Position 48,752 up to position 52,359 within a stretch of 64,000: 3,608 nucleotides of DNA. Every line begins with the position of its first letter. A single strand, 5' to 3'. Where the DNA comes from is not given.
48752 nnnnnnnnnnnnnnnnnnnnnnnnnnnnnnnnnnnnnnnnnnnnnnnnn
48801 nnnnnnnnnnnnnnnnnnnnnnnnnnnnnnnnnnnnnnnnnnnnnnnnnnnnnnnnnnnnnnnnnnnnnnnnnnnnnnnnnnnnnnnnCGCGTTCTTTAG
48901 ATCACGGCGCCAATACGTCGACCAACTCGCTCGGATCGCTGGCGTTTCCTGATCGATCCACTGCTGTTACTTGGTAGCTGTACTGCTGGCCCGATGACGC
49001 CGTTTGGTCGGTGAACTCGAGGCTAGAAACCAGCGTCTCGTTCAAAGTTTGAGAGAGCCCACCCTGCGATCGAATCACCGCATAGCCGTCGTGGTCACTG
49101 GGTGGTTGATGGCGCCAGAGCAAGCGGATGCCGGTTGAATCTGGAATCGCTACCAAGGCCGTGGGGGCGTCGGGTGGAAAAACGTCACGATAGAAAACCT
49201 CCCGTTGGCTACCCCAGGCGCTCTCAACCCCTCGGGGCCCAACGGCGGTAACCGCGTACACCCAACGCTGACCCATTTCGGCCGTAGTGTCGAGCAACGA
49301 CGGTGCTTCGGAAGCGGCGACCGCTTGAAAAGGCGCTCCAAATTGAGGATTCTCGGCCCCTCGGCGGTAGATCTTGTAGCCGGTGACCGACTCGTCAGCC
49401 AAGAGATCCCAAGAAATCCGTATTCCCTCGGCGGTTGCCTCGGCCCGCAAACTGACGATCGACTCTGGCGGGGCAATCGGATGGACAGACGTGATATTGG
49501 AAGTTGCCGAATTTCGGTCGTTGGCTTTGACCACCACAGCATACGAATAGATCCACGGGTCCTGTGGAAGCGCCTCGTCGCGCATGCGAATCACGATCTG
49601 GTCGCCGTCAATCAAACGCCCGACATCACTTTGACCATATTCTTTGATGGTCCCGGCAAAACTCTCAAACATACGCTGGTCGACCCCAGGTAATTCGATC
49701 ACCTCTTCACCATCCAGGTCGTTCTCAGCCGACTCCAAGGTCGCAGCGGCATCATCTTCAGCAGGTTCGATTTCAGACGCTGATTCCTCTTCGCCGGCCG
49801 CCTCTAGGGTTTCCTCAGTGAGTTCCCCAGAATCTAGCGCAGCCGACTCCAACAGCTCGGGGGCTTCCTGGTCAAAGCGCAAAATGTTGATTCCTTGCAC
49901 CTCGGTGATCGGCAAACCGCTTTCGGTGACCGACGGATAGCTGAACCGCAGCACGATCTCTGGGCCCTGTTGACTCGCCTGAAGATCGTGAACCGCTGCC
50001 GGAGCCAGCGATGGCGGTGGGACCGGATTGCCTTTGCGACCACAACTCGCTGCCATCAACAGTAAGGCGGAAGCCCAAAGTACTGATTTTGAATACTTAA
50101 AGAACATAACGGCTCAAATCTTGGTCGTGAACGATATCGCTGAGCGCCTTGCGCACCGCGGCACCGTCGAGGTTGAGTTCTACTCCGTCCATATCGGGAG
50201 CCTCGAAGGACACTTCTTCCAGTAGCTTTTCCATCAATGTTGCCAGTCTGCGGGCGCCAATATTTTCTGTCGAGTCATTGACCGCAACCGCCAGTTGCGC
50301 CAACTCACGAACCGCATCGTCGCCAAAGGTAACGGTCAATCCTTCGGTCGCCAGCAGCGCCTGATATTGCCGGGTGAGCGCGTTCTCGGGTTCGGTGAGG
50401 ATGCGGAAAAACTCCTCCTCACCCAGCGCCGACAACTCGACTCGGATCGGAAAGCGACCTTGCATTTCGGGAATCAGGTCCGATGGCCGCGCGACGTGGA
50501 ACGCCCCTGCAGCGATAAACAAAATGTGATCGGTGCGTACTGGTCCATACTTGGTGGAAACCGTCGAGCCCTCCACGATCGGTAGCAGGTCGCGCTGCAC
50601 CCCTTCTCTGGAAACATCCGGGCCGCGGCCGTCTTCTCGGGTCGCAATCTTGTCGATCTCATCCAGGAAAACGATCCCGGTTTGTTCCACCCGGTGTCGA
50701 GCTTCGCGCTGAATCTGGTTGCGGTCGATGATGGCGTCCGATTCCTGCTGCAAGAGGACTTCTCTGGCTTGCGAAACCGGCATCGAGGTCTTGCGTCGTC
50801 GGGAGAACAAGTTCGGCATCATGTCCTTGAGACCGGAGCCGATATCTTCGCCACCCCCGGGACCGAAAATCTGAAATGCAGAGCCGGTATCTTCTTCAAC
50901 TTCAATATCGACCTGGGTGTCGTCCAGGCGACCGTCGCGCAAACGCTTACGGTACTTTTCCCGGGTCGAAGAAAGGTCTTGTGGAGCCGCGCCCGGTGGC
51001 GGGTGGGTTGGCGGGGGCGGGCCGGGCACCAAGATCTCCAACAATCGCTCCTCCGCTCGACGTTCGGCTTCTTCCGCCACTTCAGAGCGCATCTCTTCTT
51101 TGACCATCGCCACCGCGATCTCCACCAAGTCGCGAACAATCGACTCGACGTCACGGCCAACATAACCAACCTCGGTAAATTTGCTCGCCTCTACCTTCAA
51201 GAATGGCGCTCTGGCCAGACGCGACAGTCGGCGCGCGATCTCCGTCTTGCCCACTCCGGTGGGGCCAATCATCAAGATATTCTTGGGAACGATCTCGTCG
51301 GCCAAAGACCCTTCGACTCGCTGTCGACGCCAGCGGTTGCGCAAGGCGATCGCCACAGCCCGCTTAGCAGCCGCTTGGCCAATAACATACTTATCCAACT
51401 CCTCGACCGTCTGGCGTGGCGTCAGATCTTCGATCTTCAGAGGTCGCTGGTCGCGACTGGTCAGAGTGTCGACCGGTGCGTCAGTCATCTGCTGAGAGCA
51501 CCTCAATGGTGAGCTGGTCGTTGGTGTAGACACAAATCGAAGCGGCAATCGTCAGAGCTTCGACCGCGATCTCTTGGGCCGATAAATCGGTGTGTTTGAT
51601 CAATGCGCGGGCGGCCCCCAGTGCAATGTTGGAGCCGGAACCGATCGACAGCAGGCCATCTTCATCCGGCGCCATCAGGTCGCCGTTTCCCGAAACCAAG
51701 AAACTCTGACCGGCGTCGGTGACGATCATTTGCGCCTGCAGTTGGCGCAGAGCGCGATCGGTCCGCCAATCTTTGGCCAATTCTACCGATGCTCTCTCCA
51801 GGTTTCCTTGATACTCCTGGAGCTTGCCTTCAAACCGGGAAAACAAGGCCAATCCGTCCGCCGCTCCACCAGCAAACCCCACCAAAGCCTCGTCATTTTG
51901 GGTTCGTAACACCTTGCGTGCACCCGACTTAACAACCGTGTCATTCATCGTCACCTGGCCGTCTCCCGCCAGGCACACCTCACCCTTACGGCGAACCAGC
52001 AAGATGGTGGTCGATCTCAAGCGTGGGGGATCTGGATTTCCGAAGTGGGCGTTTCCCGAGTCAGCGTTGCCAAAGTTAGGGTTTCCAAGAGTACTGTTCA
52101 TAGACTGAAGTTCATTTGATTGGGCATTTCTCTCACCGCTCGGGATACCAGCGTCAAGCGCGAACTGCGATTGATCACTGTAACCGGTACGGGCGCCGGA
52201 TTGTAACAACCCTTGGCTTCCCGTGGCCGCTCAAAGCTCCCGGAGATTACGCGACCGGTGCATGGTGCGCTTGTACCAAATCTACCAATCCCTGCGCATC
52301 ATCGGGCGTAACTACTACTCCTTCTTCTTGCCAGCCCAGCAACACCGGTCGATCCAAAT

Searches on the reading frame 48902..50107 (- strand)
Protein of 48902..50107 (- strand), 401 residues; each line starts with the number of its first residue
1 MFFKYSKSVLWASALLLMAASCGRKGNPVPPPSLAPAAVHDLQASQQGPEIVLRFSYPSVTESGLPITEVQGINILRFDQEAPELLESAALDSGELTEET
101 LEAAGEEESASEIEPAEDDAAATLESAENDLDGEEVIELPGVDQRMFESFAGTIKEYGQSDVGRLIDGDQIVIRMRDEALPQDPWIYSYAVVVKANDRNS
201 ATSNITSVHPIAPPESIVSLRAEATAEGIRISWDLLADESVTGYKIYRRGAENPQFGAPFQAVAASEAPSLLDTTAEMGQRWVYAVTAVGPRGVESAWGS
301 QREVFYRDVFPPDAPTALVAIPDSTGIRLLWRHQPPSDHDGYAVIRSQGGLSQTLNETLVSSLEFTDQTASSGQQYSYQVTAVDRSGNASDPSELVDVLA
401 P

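Call 8: search_protein_families(library=pfam, proteins=[window:48902-50107:-], max_evalue=0.01)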
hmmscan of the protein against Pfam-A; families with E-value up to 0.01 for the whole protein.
window:48902-50107:- (401 aa): 2 families
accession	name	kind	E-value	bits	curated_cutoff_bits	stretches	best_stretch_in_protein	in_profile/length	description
PF00041.27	fn3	-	4.8e-07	30.3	25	1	314-394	2-79/84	Fibronectin type III domain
PF18370.7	RGI_lyase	-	1.7e-05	25.5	27.8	0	222-251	12-42/86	Rhamnogalacturonan I lyases beta-sheet domain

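Call 9: search_protein_families(library=ncbifam, proteins=[window:48902-50107:-], max_evalue=0.01)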
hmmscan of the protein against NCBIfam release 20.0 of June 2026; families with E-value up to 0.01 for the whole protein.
window:48902-50107:- (401 aa): 2 families
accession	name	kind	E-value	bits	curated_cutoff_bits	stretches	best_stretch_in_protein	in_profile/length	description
NF041611.1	exoglucan_CbhB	equivalog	4e-07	28.5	1950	1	216-397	708-883/997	exoglucanase CbhB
NF047847.2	SS_mature_LptM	equivalog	0.0047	17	27.7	1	10-32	8-30/31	LPS translocon maturation chaperone LptM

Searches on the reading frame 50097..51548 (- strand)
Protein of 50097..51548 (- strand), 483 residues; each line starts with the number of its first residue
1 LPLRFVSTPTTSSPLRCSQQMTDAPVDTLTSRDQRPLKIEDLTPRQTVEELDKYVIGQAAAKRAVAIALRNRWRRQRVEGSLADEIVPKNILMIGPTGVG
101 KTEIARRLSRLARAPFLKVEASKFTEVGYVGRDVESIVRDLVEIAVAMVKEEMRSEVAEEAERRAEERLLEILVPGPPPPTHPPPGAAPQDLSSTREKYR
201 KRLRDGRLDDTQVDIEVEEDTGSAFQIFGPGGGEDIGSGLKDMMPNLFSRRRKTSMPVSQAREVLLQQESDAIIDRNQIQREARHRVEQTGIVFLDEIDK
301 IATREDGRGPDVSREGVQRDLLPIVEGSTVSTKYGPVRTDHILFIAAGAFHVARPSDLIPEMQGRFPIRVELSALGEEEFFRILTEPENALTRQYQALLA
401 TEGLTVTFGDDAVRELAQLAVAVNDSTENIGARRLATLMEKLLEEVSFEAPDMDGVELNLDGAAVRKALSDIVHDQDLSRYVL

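Call 64: search_protein_families(library=pfam, proteins=[window:50097-51548:-], max_evalue=0.01)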
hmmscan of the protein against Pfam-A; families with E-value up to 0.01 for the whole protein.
window:50097-51548:- (483 aa): 13 families
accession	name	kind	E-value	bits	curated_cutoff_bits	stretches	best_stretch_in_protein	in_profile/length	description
PF07724.20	AAA_2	-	8.1e-34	117.5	27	2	240-369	19-166/166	AAA domain (Cdc48 subfamily)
PF00004.35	AAA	-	1.7e-15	58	21.2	2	282-372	52-129/131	ATPase family associated with various cellular activities (AAA)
PF07728.20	AAA_5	-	9e-07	29.4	22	1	90-126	1-38/139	AAA domain (dynein-related subfamily)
PF13401.12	AAA_22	-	6.1e-06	27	27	1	90-166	7-84/130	AAA domain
PF01078.27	Mg_chelatase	-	8.8e-05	22.4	20.3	1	90-112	24-46/207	Magnesium chelatase, subunit ChlI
PF13191.12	AAA_16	-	0.00024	22.1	32.6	1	89-203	25-124/167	AAA ATPase domain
PF10431.15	ClpB_D2-small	-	0.0025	18.2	21.9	0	375-446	1-63/81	C-terminal, D2-small domain, of ClpB protein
PF00493.29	MCM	-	0.0026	17.4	23.3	0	48-122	19-92/224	MCM P-loop domain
PF05496.18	RuvB_N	-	0.0028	17.9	27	0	51-152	6-93/159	Holliday junction DNA helicase RuvB P-loop domain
PF13238.12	AAA_18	-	0.0033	18.3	29.4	1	91-129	1-36/128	AAA domain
PF13521.12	AAA_28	-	0.0043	17.7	27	1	91-161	2-73/164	AAA domain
PF00158.32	Sigma54_activat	-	0.0074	16.4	20.2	0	88-123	22-60/168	Sigma-54 interaction domain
PF06068.19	TIP49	-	0.0076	15.9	23.8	0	46-126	17-90/347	TIP49 P-loop domain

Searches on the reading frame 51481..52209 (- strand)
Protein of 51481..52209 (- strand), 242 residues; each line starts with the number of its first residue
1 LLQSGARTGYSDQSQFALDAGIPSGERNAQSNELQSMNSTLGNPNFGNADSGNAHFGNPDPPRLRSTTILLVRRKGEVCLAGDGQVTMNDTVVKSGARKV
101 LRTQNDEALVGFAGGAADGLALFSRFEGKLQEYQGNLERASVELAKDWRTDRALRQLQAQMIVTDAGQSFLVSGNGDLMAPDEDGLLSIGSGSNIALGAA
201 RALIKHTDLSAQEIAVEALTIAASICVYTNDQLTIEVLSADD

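Call 64: search_protein_families(library=pfam, proteins=[window:51481-52209:-], max_evalue=0.01)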
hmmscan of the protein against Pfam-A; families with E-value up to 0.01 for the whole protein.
window:51481-52209:- (242 aa): 1 family
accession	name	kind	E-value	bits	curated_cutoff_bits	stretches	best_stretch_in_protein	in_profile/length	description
PF00227.31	Proteasome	-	1.5e-21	77.4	22.4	1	66-237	4-188/189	Proteasome subunit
